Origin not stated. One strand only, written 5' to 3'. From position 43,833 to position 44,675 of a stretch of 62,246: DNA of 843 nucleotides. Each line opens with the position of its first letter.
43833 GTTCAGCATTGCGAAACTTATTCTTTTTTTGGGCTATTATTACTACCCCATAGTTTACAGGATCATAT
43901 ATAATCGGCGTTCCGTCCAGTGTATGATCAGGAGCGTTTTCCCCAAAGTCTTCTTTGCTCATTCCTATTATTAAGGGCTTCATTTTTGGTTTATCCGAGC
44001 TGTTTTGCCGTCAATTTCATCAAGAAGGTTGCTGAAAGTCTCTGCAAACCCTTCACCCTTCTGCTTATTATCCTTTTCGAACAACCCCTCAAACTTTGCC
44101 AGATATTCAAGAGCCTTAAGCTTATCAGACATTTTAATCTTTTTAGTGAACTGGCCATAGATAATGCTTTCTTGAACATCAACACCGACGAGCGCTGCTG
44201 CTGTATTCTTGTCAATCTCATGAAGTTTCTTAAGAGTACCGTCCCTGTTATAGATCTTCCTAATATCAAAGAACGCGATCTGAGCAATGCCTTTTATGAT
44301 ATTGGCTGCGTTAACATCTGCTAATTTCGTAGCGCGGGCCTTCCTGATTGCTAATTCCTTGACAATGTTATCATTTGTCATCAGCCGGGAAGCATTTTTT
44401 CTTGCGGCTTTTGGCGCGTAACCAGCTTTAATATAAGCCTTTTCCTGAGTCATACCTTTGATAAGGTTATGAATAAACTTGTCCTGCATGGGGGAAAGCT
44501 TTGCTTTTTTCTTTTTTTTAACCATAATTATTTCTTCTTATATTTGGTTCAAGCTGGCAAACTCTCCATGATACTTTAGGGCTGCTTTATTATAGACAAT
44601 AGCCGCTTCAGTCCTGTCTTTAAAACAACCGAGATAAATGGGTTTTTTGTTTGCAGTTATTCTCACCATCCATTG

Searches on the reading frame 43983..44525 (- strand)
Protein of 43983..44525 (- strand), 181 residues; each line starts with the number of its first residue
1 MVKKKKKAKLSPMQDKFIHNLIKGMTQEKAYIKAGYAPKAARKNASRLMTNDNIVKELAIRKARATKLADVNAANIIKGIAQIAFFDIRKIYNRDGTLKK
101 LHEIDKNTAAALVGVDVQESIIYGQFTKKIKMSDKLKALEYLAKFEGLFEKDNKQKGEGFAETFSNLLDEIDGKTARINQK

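Call 81: search_protein_families(library=pfam, proteins=[window:43983-44525:-], max_evalue=0.001)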
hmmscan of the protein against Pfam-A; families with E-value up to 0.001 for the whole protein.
window:43983-44525:- (181 aa): 1 family
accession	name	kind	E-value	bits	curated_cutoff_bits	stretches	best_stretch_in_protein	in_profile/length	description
PF03592.21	Terminase_2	-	3.6e-24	86.4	26.1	1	11-154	2-136/141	Terminase small subunit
